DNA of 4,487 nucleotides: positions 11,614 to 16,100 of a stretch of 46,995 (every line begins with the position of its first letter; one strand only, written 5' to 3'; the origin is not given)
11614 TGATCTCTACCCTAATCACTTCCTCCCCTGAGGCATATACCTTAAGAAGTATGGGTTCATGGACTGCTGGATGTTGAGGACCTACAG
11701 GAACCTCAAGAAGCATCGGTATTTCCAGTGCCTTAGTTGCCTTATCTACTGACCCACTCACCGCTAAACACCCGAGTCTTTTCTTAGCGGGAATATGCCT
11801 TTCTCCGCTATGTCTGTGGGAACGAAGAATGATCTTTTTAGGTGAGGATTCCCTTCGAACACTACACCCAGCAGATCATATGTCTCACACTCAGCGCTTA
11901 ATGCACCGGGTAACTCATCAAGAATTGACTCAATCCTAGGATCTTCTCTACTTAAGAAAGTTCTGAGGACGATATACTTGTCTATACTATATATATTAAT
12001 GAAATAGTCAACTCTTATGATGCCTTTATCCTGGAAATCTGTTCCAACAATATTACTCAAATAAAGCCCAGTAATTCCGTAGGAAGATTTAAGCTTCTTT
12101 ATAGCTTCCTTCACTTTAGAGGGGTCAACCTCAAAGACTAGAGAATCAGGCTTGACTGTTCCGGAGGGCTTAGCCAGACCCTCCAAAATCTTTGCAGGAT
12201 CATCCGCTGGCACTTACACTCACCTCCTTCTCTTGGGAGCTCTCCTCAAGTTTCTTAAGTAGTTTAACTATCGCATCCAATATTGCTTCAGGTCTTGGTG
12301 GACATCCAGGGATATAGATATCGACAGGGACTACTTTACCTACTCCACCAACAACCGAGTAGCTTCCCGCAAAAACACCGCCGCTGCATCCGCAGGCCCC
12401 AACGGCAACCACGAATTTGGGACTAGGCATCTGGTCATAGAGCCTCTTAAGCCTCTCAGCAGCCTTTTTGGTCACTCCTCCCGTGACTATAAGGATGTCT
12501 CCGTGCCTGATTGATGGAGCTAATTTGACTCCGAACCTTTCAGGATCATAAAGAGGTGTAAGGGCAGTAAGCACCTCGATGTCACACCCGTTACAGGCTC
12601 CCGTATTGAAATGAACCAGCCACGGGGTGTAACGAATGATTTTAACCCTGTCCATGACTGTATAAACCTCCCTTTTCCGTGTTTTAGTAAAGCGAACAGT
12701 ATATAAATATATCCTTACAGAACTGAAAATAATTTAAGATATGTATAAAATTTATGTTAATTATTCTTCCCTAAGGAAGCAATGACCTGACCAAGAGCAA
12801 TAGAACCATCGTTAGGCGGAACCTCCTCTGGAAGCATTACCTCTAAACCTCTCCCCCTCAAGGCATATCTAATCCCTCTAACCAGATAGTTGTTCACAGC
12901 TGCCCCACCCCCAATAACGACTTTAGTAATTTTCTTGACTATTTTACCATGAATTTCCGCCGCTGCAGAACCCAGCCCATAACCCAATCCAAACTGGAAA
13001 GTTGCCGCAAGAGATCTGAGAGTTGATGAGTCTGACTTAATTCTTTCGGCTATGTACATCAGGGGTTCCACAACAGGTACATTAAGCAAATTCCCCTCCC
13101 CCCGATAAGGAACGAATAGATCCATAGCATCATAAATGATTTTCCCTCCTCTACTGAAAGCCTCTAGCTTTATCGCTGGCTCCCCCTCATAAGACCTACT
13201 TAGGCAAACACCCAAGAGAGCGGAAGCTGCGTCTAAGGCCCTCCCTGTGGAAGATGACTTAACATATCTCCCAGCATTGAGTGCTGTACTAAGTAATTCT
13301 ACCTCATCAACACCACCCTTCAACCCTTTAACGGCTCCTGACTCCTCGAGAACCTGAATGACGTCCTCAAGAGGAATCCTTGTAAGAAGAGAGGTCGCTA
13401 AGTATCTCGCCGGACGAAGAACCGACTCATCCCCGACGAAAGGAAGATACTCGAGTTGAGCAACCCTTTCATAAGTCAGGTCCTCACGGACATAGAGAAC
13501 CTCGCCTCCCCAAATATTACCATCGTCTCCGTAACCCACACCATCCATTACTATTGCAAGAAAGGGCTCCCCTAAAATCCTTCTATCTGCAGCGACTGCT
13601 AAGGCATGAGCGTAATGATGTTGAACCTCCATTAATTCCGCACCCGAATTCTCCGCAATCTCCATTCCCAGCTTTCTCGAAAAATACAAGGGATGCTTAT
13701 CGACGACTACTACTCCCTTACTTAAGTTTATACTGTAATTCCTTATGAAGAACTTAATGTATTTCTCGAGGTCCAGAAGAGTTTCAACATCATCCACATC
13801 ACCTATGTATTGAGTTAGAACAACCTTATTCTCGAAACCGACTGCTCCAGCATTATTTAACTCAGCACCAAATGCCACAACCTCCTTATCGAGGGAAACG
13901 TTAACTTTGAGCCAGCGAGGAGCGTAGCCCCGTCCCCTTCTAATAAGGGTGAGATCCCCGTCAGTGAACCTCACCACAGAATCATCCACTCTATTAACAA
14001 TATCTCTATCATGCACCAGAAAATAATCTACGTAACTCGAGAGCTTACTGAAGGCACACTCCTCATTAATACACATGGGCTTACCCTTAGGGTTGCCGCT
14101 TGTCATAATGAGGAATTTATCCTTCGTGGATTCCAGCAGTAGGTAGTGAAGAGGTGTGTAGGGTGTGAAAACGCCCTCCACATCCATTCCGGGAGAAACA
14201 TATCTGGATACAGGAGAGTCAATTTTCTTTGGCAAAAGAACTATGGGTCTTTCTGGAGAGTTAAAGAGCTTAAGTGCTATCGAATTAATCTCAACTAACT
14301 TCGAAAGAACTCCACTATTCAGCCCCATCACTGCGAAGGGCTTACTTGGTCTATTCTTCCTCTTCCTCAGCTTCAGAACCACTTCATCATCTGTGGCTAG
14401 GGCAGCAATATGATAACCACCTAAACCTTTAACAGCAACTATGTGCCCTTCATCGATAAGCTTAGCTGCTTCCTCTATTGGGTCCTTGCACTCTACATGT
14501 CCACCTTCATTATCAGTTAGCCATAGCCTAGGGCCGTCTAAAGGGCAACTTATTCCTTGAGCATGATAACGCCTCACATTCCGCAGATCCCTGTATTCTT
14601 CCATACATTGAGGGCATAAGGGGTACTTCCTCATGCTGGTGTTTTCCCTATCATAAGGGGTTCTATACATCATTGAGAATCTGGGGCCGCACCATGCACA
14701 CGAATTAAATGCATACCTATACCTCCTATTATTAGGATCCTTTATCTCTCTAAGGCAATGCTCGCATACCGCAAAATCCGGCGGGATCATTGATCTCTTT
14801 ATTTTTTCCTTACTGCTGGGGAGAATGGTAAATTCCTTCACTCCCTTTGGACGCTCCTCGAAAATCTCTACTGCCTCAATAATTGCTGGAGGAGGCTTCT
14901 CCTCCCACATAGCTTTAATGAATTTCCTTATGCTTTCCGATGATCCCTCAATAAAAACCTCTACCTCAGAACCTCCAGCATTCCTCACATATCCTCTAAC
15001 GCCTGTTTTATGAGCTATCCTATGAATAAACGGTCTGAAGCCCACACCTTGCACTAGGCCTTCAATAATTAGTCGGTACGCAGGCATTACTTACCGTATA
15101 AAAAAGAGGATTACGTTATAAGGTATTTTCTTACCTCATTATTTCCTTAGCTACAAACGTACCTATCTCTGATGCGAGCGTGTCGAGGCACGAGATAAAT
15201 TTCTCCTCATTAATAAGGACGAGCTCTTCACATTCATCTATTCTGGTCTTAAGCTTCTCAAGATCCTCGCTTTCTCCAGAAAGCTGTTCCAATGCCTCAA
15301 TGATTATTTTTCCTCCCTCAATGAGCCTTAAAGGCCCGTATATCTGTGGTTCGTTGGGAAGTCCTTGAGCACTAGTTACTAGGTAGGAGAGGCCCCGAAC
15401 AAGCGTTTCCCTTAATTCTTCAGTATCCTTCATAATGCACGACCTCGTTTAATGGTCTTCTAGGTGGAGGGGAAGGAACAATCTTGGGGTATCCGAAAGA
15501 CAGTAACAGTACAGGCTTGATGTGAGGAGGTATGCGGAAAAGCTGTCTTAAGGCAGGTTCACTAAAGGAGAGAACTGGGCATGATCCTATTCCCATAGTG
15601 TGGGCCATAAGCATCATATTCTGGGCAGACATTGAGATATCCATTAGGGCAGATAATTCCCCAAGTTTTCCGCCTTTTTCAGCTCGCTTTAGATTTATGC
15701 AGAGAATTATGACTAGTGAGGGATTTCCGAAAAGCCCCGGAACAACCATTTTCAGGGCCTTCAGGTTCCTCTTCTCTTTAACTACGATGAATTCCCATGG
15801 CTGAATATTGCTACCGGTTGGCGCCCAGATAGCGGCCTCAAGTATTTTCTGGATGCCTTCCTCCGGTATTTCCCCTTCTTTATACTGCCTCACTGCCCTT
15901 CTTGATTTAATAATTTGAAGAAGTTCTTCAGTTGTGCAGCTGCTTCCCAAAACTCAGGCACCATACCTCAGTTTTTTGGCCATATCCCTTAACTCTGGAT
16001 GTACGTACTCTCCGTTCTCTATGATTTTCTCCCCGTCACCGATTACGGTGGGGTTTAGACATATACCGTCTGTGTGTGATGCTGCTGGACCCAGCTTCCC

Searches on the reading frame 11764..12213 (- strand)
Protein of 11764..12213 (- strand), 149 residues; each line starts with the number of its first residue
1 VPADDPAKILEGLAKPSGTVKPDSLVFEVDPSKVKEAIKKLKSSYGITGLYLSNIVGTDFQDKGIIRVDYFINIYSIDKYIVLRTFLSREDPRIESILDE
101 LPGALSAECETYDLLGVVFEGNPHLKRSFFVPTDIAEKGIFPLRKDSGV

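Call 20: search_protein_families(library=pfam, proteins=[window:11764-12213:-], max_evalue=0.001)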
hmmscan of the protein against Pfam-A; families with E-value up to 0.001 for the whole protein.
window:11764-12213:- (149 aa): 1 family
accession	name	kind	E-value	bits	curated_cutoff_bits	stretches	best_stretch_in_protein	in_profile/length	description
PF00329.25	Complex1_30kDa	-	3.2e-19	70.2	22.5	1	28-147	2-118/124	Respiratory-chain NADH dehydrogenase, 30 Kd subunit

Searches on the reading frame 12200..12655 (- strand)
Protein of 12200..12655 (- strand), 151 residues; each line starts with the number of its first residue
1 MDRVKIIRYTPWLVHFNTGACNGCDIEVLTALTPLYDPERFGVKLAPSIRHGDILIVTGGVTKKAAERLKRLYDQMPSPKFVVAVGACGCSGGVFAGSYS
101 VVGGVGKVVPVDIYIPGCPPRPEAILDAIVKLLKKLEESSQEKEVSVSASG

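Call 20: search_protein_families(library=pfam, proteins=[window:12200-12655:-], max_evalue=0.001)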
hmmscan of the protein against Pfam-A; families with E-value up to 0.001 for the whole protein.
window:12200-12655:- (151 aa): 1 family
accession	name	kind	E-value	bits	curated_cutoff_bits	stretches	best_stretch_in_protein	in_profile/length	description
PF01058.29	Oxidored_q6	-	8e-35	119.8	27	1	21-132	1-128/128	NADH ubiquinone oxidoreductase, 20 Kd subunit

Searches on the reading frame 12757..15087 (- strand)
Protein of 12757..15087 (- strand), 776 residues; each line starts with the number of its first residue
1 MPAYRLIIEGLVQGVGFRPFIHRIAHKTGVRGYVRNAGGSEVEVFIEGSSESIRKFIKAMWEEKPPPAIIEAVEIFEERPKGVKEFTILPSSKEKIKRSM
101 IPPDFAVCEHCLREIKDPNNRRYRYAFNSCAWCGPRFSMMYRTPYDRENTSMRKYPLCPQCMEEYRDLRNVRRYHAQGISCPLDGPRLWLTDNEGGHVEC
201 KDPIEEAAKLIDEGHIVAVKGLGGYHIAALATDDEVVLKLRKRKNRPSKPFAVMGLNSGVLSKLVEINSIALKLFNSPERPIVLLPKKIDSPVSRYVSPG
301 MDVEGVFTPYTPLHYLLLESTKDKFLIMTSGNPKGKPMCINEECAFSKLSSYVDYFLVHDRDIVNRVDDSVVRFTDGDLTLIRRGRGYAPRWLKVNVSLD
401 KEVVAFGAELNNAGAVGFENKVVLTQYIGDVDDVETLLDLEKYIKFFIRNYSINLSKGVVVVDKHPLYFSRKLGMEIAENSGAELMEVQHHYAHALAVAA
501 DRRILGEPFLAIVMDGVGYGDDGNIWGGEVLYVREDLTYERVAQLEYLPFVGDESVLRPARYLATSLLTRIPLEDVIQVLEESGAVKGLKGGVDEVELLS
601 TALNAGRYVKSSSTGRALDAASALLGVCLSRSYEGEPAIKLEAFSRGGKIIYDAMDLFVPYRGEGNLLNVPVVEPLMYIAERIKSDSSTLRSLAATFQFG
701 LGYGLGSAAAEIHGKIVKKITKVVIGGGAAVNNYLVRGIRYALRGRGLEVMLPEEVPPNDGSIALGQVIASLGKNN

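Call 54: search_protein_families(library=pfam, proteins=[window:12757-15087:-], max_evalue=0.001)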
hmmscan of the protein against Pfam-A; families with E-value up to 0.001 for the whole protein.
window:12757-15087:- (776 aa): 5 families
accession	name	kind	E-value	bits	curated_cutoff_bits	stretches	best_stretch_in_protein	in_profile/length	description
PF22521.2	HypF_C_2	-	4.3e-50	171.2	27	1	512-767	2-241/241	Carbamoyltransferase, Kae1-like Domain, second subdomain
PF01300.24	Sua5_yciO_yrdC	-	4.4e-39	134.3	25.1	1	210-385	2-178/178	Telomere recombination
PF07503.17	zf-HYPF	-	3.7e-29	100.7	23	2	107-139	1-33/34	HypF finger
PF17788.7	HypF_C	-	4.5e-24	85.5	23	1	400-501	3-99/99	HypF Kae1-like domain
PF00708.24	Acylphosphatase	-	7.1e-20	71.5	22.5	1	4-88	1-85/85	Acylphosphatase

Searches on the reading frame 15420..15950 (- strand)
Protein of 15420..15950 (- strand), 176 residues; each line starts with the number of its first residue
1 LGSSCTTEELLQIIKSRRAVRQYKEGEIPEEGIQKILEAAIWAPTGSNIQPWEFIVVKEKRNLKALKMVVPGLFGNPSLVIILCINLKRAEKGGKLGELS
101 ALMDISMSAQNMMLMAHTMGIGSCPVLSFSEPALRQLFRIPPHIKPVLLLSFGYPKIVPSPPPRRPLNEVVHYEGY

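Call 54: search_protein_families(library=pfam, proteins=[window:15420-15950:-], max_evalue=0.001)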
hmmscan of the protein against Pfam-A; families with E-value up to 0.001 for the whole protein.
window:15420-15950:- (176 aa): 2 families
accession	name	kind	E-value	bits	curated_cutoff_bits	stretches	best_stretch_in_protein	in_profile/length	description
PF00881.29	Nitroreductase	-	5.4e-30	105.2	23.5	2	14-62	1-49/167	Nitroreductase family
PF14512.11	TM1586_NiRdase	-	1.4e-11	44.9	27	1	31-60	158-187/215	Putative TM nitroreductase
